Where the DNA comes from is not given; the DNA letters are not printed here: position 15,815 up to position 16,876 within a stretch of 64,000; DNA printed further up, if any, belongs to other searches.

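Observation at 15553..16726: Tandem-RHH DNA-binding protein translationally coupled to a half-FtsZ (tubulin-fold GTPase lacking the T7/C-terminal domain)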

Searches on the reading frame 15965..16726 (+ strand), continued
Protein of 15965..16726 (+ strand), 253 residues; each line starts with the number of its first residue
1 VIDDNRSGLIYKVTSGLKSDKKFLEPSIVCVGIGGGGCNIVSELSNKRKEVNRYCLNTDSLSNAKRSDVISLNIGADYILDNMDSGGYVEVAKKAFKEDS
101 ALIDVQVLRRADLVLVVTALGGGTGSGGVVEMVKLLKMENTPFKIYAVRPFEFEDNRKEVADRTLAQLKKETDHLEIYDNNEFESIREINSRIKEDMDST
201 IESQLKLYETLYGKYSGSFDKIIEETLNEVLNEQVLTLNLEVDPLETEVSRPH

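Call 51: find_homologous_proteins(query=A5, max_evalue=0.000001)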
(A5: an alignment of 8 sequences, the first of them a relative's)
Query A5 (8 sequences) (239 aa, profile of the alignment): 1958 proteins with E <= 0.000001 among 8000 candidates; the best 120 are listed.
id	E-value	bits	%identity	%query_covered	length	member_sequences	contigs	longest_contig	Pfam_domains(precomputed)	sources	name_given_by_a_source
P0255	1.3e-93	331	62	90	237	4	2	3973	PF00091.32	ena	-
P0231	1.4e-92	328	100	100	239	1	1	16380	PF00091.32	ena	-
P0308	1.5e-87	312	76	100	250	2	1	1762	PF00091.32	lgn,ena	-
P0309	2.5e-87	311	87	100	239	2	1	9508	PF00091.32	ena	-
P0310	7.5e-87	309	74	100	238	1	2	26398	PF00091.32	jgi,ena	-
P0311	7.8e-87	309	77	100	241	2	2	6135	PF00091.32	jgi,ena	-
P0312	1.5e-86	308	78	95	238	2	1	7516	PF00091.32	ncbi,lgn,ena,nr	ncbi:MAG: cell division protein FtsZ [Methanomassiliicoccaceae archaeon]|nr:cell division protein Ft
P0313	2.5e-86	308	71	100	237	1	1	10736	PF00091.32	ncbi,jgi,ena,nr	ncbi:MAG: cell division protein FtsZ [Candidatus Methanoplasma sp.]|jgi:cell division protein FtsZ|n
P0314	4.5e-86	307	78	100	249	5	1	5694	PF00091.32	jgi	-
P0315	3.1e-85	304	76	100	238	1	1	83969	PF00091.32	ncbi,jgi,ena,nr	ncbi:MAG: cell division protein FtsZ [Methanomassiliicoccaceae archaeon]|nr:cell division protein Ft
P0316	4.5e-85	304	74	99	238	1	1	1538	PF00091.32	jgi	jgi:cell division protein FtsZ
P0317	4.7e-85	303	79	100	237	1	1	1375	PF00091.32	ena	-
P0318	1.7e-84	302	76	90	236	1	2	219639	PF00091.32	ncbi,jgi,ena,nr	ncbi:MAG: cell division protein FtsZ [Methanomassiliicoccaceae archaeon]|nr:cell division protein Ft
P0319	4.6e-84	300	73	100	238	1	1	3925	PF00091.32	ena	-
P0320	4.9e-84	300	72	100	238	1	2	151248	PF00091.32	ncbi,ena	-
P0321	1.3e-83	299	73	95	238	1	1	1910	PF00091.32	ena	-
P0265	1.4e-83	299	31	83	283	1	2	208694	PF00091.32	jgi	-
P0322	1.5e-83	298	71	100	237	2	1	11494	PF00091.32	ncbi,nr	ncbi:MAG: cell division protein FtsZ [Candidatus Methanoplasma sp.]|nr:cell division protein FtsZ [C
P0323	2.1e-83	298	74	95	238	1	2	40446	PF00091.32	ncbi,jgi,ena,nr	ncbi:MAG: cell division protein FtsZ [Methanomassiliicoccaceae archaeon]|nr:cell division protein Ft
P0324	2.2e-83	298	73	100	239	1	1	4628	PF00091.32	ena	-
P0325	3.6e-83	297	56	92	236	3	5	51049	PF00091.32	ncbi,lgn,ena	-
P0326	8.6e-83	296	71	98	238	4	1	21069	PF00091.32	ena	-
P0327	9.1e-83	296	71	100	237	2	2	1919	PF00091.32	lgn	-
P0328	2.0e-82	295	72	100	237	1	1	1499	PF00091.32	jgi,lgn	jgi:cell division protein FtsZ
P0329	2.7e-82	294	71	95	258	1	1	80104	PF00091.32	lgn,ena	-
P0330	3.3e-82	294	69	100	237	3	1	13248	PF00091.32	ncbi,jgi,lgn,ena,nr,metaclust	ncbi:MAG: cell division protein FtsZ [Candidatus Methanoplasma sp.]|nr:cell division protein FtsZ [C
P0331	3.5e-82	294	69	100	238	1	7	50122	PF00091.32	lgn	-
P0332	3.6e-82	294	69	100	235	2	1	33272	PF00091.32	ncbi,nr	ncbi:MAG: cell division protein FtsZ [Candidatus Methanoplasma sp.]|nr:cell division protein FtsZ [C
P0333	7.5e-82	293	70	90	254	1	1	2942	PF00091.32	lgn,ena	-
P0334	1.1e-81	292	58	85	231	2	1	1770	PF00091.32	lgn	-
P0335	1.5e-81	292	68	100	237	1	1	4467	PF00091.32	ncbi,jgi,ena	-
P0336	1.8e-81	292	79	100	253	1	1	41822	PF00091.32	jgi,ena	-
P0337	1.8e-81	292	76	100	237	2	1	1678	PF00091.32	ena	-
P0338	5.2e-81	290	73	95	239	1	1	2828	PF00091.32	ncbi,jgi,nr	ncbi:MAG: cell division protein FtsZ [Candidatus Methanoplasma sp.]|jgi:cell division protein FtsZ|n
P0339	1.0e-80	289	73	100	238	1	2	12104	PF00091.32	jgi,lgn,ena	-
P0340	5.5e-80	287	59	100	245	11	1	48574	PF00091.32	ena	-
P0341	6.9e-80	287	61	79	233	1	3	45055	PF00091.32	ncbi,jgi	jgi:cell division protein FtsZ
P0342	8.5e-80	286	71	88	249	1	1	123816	PF00091.32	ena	-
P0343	1.1e-79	286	52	89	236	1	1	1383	PF00091.32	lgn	-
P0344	4.4e-79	284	51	97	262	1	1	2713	PF00091.32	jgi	jgi:cell division protein FtsZ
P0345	6.3e-79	283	67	100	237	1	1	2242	PF00091.32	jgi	jgi:cell division protein FtsZ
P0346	7.8e-79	283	62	100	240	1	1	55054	PF00091.32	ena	-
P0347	1.2e-78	282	64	95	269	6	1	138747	PF00091.32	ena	-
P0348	1.8e-78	282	61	100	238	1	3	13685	PF00091.32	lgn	-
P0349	1.9e-78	282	58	82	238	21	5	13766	PF00091.32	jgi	-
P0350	2.0e-78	282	64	86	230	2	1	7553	PF00091.32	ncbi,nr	ncbi:MAG: cell division protein FtsZ [Candidatus Methanoplasma sp.]|nr:cell division protein FtsZ [C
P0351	6.4e-78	280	55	82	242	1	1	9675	PF00091.32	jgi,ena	-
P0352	6.5e-78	280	62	100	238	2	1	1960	PF00091.32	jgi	jgi:cell division protein FtsZ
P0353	8.8e-78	280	61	92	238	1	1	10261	PF00091.32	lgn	-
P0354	1.1e-77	279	59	93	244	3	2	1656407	PF00091.32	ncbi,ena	-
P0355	1.1e-77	279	56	87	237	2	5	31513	PF00091.32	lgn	-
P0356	1.1e-77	279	53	97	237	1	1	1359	PF00091.32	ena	-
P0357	1.2e-77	279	63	99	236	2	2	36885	PF00091.32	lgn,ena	-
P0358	2.9e-77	278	52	82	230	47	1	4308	PF00091.32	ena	-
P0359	3.3e-77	278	49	90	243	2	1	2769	PF00091.32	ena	-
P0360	3.6e-77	278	64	77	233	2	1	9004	PF00091.32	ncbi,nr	ncbi:MAG: cell division protein FtsZ [Candidatus Methanoplasma sp.]|nr:cell division protein FtsZ [C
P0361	4.8e-77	277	56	92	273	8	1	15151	PF00091.32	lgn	-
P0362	5.1e-77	277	70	78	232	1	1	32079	PF00091.32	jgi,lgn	jgi:cell division protein FtsZ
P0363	1.2e-76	276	59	100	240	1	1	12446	PF00091.32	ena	-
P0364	1.5e-76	276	58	77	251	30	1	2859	PF00091.32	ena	-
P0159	2.1e-76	275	27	77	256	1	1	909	PF00091.32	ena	-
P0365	2.2e-76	275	56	82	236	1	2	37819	PF00091.32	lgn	-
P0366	2.6e-76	275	51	86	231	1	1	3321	PF00091.32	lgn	-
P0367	3.0e-76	275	65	99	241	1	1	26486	PF00091.32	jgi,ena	-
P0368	3.0e-76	275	62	100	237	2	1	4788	PF00091.32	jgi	jgi:cell division protein FtsZ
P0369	4.6e-76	274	50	84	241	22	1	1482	PF00091.32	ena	-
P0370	6.4e-76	274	68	78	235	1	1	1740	PF00091.32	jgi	jgi:cell division protein FtsZ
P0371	1.1e-75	273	57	85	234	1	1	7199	PF00091.32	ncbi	-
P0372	1.3e-75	273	53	90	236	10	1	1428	PF00091.32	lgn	-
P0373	2.7e-75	271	54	82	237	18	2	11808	PF00091.32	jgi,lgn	jgi:cell division protein FtsZ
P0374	3.2e-75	271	52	95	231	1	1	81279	PF00091.32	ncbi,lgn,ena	-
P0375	4.0e-75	271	56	85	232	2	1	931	PF00091.32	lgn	-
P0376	6.6e-75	270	51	95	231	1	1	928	PF00091.32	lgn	-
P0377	7.4e-75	270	54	95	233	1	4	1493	PF00091.32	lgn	-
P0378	7.6e-75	270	54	82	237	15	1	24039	PF00091.32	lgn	-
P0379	9.8e-75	270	51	95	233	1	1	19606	PF00091.32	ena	-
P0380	1.0e-74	270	51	95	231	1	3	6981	PF00091.32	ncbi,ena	-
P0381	1.2e-74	269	53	96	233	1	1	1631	PF00091.32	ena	-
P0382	1.6e-74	269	58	79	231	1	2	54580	PF00091.32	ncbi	-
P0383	2.2e-74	268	54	89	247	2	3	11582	PF00091.32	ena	-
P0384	4.0e-74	268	52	95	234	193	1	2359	PF00091.32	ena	-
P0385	4.1e-74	268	56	85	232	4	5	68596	PF00091.32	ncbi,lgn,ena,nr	ncbi:MAG: cell division protein FtsZ [Candidatus Methanomethylophilaceae archaeon]|nr:cell division 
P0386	5.5e-74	267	56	87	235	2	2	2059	PF00091.32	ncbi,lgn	-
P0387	8.0e-74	267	53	77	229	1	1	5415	PF00091.32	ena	-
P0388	9.2e-74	266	54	84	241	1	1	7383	PF00091.32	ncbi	-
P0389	9.9e-74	266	55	77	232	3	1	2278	PF00091.32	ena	-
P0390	1.5e-73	266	50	84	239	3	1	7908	PF00091.32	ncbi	-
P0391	1.6e-73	266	49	85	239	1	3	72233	PF00091.32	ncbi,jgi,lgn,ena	-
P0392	2.8e-73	265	56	78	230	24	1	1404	PF00091.32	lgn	-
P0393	3.4e-73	265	55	87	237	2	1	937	PF00091.32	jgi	jgi:cell division protein FtsZ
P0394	3.6e-73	265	53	77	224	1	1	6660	PF00091.32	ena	-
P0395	4.0e-73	264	51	92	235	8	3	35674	PF00091.32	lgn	-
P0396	4.1e-73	264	55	75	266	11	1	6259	PF00091.32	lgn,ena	-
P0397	5.6e-73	264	55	83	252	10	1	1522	PF00091.32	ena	-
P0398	6.6e-73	264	56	81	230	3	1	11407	PF00091.32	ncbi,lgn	-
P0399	9.1e-73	263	55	85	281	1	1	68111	PF00091.32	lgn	-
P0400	1.0e-72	263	52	90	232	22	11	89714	PF00091.32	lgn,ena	-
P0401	1.3e-72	263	53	85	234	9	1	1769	PF00091.32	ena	-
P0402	1.3e-72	263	53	82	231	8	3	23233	PF00091.32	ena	-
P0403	1.6e-72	262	55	82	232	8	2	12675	PF00091.32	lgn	-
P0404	1.7e-72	262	50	82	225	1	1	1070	PF00091.32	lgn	-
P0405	2.0e-72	262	54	90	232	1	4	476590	PF00091.32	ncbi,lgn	-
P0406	2.4e-72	262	52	84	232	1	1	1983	PF00091.32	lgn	-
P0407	2.5e-72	262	54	85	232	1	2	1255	PF00091.32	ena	-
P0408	4.1e-72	261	51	88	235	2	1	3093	PF00091.32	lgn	-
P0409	4.4e-72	261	52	90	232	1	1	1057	PF00091.32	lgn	-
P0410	5.8e-72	261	52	92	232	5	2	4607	PF00091.32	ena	-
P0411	6.4e-72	260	52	82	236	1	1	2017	PF00091.32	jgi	jgi:cell division protein FtsZ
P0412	6.9e-72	260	51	95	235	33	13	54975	PF00091.32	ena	-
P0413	7.0e-72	260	58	77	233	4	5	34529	PF00091.32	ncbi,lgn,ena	-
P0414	7.1e-72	260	55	94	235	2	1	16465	PF00091.32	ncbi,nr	ncbi:MAG: cell division protein FtsZ [Candidatus Methanoplasma sp.]|nr:cell division protein FtsZ [C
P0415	9.4e-72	260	54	84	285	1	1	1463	PF00091.32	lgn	-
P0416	1.1e-71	260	54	85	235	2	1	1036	PF00091.32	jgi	-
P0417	1.1e-71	260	54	77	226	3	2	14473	PF00091.32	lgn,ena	-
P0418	1.3e-71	259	52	90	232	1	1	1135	PF00091.32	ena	-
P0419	1.9e-71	259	47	82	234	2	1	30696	PF00091.32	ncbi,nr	ncbi:MAG: cell division protein FtsZ [Methanomassiliicoccaceae archaeon]|nr:cell division protein Ft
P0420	3.6e-71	258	59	77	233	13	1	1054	PF00091.32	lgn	-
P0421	4.1e-71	258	51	77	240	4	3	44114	PF00091.32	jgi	-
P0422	4.1e-71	258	59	79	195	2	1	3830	PF00091.32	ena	-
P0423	4.9e-71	258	44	82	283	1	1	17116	PF00091.32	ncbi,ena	-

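Call 52: find_encoding_contigs(protein=P0354, flank=5000, max_places=1)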
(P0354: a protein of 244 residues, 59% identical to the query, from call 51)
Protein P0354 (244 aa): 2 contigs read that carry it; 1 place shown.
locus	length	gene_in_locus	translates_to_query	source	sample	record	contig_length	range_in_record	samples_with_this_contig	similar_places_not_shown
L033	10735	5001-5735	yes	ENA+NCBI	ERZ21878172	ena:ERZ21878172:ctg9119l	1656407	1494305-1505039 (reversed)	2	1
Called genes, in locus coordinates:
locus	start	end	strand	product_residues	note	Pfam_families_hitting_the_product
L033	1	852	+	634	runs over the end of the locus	PF17214:KH_TffA, PF00753:Lactamase_B, PF16661:Lactamase_B_6, PF23023:Anti-Pycsar_Apyc1, PF12706:Lactamase_B_2, PF10996:Beta-Casp, PF07521:RMMBL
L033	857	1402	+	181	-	PF02441:Flavoprotein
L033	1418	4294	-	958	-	PF00133:tRNA-synt_1, PF09334:tRNA-synt_1g (weak), PF08264:Anticodon_1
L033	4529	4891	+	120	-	PF17723:RHH_8 (weak)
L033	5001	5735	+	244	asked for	PF00091:Tubulin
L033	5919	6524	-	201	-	PF01558:POR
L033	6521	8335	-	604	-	PF01855:POR_N, PF12797:Fer4_2 (faint), PF02775:TPP_enzyme_C, PF13237:Fer4_10 (weak), PF14697:Fer4_21 (weak), PF00037:Fer4, PF12837:Fer4_6 (weak)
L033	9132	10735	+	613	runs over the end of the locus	PF00005:ABC_tran, PF02463:SMC_N, PF13555:AAA_29 (faint), PF01926:MMR_HSR1 (faint), PF13304:AAA_21 (faint), PF12848:ABC_tran_Xtn, PF00005:ABC_tran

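Call 53: find_encoding_contigs(protein=P0318, flank=5000, max_places=1)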
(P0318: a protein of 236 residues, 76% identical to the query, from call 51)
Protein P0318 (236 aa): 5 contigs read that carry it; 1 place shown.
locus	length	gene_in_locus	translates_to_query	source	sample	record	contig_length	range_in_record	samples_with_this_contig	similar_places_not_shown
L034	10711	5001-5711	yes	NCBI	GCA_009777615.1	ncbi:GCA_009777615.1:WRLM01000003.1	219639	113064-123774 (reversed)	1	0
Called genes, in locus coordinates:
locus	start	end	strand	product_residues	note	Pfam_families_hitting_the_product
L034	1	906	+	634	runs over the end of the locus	PF17214:KH_TffA, PF00753:Lactamase_B, PF16661:Lactamase_B_6, PF23023:Anti-Pycsar_Apyc1, PF12706:Lactamase_B_2, PF10996:Beta-Casp, PF07521:RMMBL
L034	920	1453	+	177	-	PF02441:Flavoprotein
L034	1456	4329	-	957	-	PF00133:tRNA-synt_1, PF09334:tRNA-synt_1g (weak), PF08264:Anticodon_1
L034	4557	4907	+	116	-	-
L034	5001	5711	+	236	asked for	PF00091:Tubulin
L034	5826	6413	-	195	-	PF01558:POR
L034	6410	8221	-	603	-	PF01855:POR_N, PF12797:Fer4_2 (faint), PF02775:TPP_enzyme_C, PF14697:Fer4_21 (faint), PF00037:Fer4 (weak), PF12837:Fer4_6 (weak)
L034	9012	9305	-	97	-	-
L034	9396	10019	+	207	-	-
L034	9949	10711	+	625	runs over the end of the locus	PF11398:DUF2813, PF13175:AAA_15, PF13304:AAA_21 (weak), PF20469:OLD-like_TOPRIM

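Call 54: find_encoding_contigs(protein=P0265, flank=5000, max_places=1)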
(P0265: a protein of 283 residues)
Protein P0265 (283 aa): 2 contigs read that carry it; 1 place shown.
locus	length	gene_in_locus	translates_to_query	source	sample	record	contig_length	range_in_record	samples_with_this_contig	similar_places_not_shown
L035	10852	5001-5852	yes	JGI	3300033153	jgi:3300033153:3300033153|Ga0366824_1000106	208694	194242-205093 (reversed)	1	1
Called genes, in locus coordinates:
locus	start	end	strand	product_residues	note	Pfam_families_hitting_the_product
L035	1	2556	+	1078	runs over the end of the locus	PF22352:K319L-like_PKD (faint), PF18911:PKD_4 (weak), PF00801:PKD, PF18911:PKD_4, PF18911:PKD_4, PF05345:He_PIG (weak), PF00801:PKD, PF18911:PKD_4, +1 more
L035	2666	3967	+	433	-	PF01966:HD, PF19276:HD_assoc_2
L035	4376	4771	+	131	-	PF01402:RHH_1 (faint)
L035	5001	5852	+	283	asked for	PF00091:Tubulin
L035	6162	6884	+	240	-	PF13338:AbiEi_4 (weak)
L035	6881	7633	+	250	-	PF08843:AbiEii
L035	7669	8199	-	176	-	-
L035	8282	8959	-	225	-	-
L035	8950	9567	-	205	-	-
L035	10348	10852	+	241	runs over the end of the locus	-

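Call 56: search_protein_families(library=ncbifam, proteins=[L033:4529-4891:+, L034:4557-4907:+, L035:4376-4771:+], max_evalue=1)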
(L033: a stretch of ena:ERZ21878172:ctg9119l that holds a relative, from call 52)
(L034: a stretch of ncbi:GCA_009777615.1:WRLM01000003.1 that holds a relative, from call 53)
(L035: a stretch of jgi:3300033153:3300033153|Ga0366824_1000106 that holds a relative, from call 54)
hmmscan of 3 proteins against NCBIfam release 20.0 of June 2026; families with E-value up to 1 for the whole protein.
L033:4529-4891:+ (120 aa): 4 families
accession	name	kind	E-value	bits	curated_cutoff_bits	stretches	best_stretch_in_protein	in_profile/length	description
NF053762.1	aCcr1_fam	equivalog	0.0028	17.5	60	1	22-44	16-38/38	aCcr1 family cell cycle regulator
NF058555.1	TransRegCdrSHalo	equivalog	0.003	17.5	100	1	7-53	3-49/61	transcriptional regulator CdrS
NF002815.0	PRK02967.1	equivalog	0.074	13.1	83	1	7-54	3-50/139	nickel-responsive transcriptional regulator NikR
NF002169.0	PRK01002.1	subfamily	0.075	13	111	1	17-61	16-60/141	nickel responsive regulator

L034:4557-4907:+ (116 aa): 5 families
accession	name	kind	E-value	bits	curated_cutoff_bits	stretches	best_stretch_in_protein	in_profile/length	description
NF058555.1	TransRegCdrSHalo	equivalog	0.0031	17.5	100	0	59-102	7-50/61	transcriptional regulator CdrS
NF040666.1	Tn5252_Orf10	equivalog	0.014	15.8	110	1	4-50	2-48/114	SAG1252 family conjugative relaxosome accessory protein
NF002169.0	PRK01002.1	subfamily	0.016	15.2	111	1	7-51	6-50/141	nickel responsive regulator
NF053762.1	aCcr1_fam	equivalog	0.025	14.5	60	1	8-40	3-34/38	aCcr1 family cell cycle regulator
NF001884.0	PRK00630.1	subfamily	0.047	13.8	119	1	3-46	8-51/148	nickel responsive regulator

L035:4376-4771:+ (131 aa): 9 families
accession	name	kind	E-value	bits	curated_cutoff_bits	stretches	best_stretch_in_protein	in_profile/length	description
TIGR02793.1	nikR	equivalog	2.6e-09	37.4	175.45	2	56-99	3-46/129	nickel-responsive transcriptional regulator NikR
NF002815.0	PRK02967.1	equivalog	5.2e-09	36.2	83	2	56-95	4-43/139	nickel-responsive transcriptional regulator NikR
NF058555.1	TransRegCdrSHalo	equivalog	2.6e-08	33.8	100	2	3-49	2-47/61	transcriptional regulator CdrS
NF003381.0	PRK04460.1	equivalog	2e-06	28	105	1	57-109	8-58/139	nickel-responsive transcriptional regulator NikR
NF001884.0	PRK00630.1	subfamily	0.00011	22.3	119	1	57-94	14-51/148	nickel responsive regulator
TIGR02606.1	antidote_CC2985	hypoth_equivalog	0.0011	19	46.2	1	57-89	3-35/70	type II toxin-antitoxin system ParD family antitoxin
NF002169.0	PRK01002.1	subfamily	0.0013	18.6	111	1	56-91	7-42/141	nickel responsive regulator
NF053762.1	aCcr1_fam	equivalog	0.0074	16.2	60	1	5-41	3-37/38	aCcr1 family cell cycle regulator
NF004571.0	PRK05910.1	equivalog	0.22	9.9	670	1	2-58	438-491/584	type III secretion system protein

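Call 63: find_encoding_contigs(protein=P0039, flank=4000, max_places=1)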
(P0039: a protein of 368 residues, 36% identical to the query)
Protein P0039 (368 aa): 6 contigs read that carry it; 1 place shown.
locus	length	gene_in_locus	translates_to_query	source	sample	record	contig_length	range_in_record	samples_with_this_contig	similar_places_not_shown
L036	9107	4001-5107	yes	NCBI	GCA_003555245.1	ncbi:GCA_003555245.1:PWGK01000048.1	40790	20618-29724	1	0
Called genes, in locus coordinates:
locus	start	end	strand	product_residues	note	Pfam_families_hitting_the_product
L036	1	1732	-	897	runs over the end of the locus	PF02629:CoA_binding, PF13380:CoA_binding_2, PF13607:Succ_CoA_lig, PF19045:Ligase_CoA_2 (weak), PF13549:ATP-grasp_5, PF13302:Acetyltransf_3, PF00583:Acetyltransf_1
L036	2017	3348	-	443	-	PF00464:SHMT, PF01212:Beta_elim_lyase (weak)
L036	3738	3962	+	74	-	-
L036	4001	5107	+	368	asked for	PF00091:Tubulin, PF12327:FtsZ_C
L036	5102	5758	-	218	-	PF02811:PHP, PF13263:PHP_C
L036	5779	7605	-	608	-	PF00133:tRNA-synt_1, PF01406:tRNA-synt_1e, PF01921:tRNA-synt_1f (faint), PF09334:tRNA-synt_1g, PF00133:tRNA-synt_1, PF08264:Anticodon_1 (weak), PF19303:Anticodon_3, PF01588:tRNA_bind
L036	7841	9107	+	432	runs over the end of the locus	PF01979:Amidohydro_1, PF07969:Amidohydro_3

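Call 64: find_encoding_contigs(protein=P0045, flank=4000, max_places=1)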
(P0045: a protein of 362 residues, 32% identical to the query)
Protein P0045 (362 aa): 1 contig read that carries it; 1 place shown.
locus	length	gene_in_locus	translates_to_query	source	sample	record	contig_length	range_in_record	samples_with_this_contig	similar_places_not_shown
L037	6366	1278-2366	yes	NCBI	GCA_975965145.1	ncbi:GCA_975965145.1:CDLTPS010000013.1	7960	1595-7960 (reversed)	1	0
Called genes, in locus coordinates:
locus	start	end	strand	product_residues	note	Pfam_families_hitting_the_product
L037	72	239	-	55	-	-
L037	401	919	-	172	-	-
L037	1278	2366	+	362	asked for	PF00091:Tubulin, PF12327:FtsZ_C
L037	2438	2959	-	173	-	PF04068:Fer4_RLI, PF04034:Ribo_biogen_C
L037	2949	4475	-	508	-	PF03853:YjeF_N, PF01256:Carb_kinase, PF02110:HK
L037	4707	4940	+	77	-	PF01037:AsnC_trans_reg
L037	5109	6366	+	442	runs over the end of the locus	PF22641:TiaS_TCKD, PF08489:TiaS_FLD, PF01336:tRNA_anti-codon, PF23783:Zn_ribbon_TiaS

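Call 65: search_protein_families(library=ncbifam, proteins=[L036:3738-3962:+, P0039], max_evalue=1)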
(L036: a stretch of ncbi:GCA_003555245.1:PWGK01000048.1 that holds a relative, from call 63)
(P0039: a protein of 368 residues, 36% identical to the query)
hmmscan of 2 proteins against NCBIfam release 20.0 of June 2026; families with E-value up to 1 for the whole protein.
L036:3738-3962:+ (74 aa): 2 families
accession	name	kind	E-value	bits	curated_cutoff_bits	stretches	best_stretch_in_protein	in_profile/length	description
TIGR02851.1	spore_V_T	equivalog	0.087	12.7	235.9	1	22-61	77-116/180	stage V sporulation protein T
NF010709.0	PRK14111.1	equivalog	0.13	11.7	425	1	9-62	70-124/290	F0F1 ATP synthase subunit gamma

P0039 (368 aa): 6 families
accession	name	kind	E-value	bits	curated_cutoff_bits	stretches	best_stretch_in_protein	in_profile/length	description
TIGR00065.1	ftsZ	equivalog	9.6e-109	363.9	295.2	1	24-347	10-339/353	cell division protein FtsZ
NF010631.0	PRK14027.1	equivalog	0.0078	15.6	515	1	27-97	123-191/283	quinate/shikimate dehydrogenase (NAD+)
TIGR02356.1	adenyl_thiF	equivalog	0.0088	15.4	275.25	1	30-71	20-59/203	thiazole biosynthesis adenylyltransferase ThiF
NF009201.0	PRK12549.1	subfamily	0.044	12.9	235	1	28-71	126-169/286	shikimate dehydrogenase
TIGR03989.1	Rxyl_3153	subfamily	0.12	11.6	440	1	33-65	189-222/370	NDMA-dependent alcohol dehydrogenase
NF001312.0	PRK00258.1-4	equivalog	0.17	11.1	295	1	30-69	126-165/285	shikimate dehydrogenase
